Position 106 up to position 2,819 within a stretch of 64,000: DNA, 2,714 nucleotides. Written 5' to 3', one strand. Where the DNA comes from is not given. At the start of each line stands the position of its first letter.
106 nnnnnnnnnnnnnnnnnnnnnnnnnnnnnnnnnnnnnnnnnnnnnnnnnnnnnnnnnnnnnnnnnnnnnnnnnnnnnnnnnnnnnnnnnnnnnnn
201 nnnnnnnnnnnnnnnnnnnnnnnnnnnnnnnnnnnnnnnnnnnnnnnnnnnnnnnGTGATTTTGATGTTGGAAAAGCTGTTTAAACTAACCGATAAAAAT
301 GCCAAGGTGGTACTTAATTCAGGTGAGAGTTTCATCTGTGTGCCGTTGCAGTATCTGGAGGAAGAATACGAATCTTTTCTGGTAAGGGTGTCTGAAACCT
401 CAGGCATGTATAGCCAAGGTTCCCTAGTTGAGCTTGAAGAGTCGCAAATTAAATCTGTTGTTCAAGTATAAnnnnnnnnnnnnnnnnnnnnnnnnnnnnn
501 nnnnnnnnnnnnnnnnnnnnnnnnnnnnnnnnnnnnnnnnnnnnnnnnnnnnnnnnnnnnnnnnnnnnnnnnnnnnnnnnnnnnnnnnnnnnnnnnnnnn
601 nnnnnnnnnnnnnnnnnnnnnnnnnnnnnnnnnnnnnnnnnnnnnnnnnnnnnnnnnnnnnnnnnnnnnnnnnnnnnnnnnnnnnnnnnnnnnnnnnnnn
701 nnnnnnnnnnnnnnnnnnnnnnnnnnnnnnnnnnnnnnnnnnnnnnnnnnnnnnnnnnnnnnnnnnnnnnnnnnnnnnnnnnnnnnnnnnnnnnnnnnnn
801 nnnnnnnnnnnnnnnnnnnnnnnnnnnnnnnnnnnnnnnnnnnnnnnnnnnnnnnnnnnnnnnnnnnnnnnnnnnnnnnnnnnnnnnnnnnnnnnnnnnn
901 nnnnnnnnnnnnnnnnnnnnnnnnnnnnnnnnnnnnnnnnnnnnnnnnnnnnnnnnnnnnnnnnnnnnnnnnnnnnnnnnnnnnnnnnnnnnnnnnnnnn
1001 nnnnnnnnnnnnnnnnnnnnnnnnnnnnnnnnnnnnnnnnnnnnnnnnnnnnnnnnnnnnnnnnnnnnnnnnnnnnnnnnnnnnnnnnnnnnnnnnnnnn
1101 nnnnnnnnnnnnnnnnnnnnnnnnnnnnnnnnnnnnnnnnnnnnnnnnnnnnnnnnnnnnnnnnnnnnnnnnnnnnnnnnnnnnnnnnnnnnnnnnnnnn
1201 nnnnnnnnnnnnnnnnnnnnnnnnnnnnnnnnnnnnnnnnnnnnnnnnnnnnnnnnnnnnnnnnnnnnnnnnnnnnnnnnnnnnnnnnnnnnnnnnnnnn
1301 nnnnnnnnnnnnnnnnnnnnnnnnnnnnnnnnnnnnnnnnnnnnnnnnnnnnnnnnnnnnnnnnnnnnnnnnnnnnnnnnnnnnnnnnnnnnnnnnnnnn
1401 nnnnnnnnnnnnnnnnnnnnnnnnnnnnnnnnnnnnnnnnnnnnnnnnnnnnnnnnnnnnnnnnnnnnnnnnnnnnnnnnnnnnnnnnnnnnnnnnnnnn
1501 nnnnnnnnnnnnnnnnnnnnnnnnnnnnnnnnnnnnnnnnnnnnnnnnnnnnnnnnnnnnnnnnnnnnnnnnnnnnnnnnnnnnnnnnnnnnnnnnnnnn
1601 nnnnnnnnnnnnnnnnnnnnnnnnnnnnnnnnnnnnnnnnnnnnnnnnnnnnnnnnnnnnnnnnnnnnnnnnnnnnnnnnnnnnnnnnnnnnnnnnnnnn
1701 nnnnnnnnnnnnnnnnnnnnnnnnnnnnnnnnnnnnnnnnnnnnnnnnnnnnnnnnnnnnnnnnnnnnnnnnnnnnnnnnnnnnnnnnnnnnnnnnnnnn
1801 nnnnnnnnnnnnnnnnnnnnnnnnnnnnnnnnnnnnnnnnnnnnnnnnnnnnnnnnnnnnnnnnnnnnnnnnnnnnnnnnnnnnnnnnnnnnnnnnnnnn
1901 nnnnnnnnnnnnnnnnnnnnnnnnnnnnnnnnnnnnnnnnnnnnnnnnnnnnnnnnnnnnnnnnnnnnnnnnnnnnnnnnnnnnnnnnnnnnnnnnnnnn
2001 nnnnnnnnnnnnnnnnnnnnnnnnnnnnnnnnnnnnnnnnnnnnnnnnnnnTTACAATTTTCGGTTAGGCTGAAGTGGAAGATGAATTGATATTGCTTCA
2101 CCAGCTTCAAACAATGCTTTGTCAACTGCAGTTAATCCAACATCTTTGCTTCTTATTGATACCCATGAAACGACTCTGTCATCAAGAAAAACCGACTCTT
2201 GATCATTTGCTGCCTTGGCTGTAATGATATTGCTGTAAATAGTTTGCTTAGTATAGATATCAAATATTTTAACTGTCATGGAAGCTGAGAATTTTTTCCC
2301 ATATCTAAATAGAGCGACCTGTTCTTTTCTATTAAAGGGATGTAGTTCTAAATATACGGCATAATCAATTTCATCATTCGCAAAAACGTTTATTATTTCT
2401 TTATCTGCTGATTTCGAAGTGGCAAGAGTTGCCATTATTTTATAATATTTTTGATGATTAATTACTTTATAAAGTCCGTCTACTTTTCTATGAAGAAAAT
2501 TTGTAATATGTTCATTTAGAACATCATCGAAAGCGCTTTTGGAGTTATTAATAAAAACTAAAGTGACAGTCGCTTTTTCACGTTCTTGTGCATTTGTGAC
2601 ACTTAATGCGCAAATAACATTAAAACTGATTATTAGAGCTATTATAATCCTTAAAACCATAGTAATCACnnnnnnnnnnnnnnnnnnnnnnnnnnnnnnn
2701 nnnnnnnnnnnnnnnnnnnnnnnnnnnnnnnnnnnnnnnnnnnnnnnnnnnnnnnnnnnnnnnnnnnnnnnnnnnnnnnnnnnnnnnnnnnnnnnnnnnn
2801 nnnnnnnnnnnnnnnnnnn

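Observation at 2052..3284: Tandem pair of paralogous secreted proteins of unknown family in a ~30% GC islet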

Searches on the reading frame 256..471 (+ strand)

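Call 4: search_protein_families(library=pfam, proteins=[window:256-471:+], max_evalue=1)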
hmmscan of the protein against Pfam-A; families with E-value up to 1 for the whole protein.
window:256-471:+ (71 aa): 0 families

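Call 7: search_protein_families(library=phrogs, proteins=[window:256-471:+], max_evalue=1)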
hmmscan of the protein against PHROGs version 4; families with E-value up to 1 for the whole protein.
window:256-471:+ (71 aa): 1 family
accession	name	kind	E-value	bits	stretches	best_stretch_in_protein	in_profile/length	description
phrog_16624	-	unknown function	0.22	12.6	1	10-50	49-89/102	-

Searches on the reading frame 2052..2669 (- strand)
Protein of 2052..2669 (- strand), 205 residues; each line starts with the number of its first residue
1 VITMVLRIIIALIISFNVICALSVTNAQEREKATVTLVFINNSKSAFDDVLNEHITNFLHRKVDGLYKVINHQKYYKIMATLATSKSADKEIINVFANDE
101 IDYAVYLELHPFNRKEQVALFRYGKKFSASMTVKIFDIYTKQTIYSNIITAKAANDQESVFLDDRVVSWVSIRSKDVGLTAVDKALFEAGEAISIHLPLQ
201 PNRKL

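Call 4: search_protein_families(library=pfam, proteins=[window:2052-2669:-], max_evalue=1)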
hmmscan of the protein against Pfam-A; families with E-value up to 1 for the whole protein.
window:2052-2669:- (205 aa): 1 family
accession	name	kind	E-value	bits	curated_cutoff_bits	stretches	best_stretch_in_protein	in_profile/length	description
PF19369.4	DUF5944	-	0.054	13.4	25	1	17-132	35-150/243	Family of unknown function (DUF5944)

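Call 6: search_protein_families(library=ncbifam, proteins=[window:2052-2669:-], max_evalue=1)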
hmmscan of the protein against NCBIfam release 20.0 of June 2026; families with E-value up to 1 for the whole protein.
window:2052-2669:- (205 aa): 2 families
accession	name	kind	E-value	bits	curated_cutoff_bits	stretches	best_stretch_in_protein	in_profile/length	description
NF041726.1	lipo_CT253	equivalog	0.0002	21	125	1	28-169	34-179/209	CT253 family lipoprotein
NF003955.0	PRK05454.1-1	equivalog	0.017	12.9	1037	1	4-147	693-837/855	glucans biosynthesis glucosyltransferase MdoH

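Call 7: search_protein_families(library=phrogs, proteins=[window:2052-2669:-], max_evalue=1)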
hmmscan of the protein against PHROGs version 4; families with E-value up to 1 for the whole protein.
window:2052-2669:- (205 aa): 4 families
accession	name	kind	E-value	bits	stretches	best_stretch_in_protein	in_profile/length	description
phrog_22028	-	unknown function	0.052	14.8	0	131-180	63-115/130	-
phrog_2218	-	unknown function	0.22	12.5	1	98-142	31-76/80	-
phrog_36402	-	unknown function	0.29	12.1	0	27-65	15-59/60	-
phrog_17754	-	unknown function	0.74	11.1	0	1-75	1-48/86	-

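Call 40: list_cluster_members(proteins=[P0001, window:2052-2660:-])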
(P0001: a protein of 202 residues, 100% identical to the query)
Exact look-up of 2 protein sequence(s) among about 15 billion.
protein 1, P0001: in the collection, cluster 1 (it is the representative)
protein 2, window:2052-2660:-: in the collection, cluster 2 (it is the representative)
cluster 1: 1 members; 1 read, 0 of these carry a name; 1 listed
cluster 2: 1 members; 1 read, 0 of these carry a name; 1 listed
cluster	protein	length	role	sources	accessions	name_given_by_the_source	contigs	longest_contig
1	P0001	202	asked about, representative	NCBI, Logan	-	-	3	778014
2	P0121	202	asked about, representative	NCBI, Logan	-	-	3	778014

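Call 43: find_homologous_proteins(query=window:2052-2660:-, max_evalue=0.001)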
Query window:2052-2660:- (202 aa): 1 proteins with E <= 0.001 among 103 candidates.
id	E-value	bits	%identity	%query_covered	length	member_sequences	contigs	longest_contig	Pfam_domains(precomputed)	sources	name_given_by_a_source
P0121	8.7e-124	428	100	100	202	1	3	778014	-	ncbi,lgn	-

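Call 70: predict_structure(alignment_id=A3)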
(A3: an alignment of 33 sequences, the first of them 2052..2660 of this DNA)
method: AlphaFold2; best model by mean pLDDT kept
length: 202 residues; sequences in the alignment: 33
mean_pLDDT: 89.9   pTM: 0.78
mean pLDDT of the five models: 89.9, 88.6, 87.7, 86.8, 83.8
residues with pLDDT >= 90: 140; 70-90: 40; 50-70: 22; < 50: 0
segments of 3 or more residues with pLDDT < 50: none
pLDDT, mean of each block of 10 residues (from residue 1): 93 87 77 95 93 96 94 87 88 94 96 88 95 97 97 72 66 94 98 95 59
secondary structure, 60 per line:
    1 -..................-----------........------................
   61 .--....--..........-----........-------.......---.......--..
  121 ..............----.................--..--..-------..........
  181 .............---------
elements in order: H2-19 E31-38 H45-60 E64-67 H70-79 H85-92 E100-106 E110-116 E119-134 E139-155 H171-193

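Call 83: search_protein_families(library=padloc, proteins=[window:2052-2660:-], max_evalue=0.01)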
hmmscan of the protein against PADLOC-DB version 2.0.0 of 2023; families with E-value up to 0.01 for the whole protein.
window:2052-2660:- (202 aa): 0 families
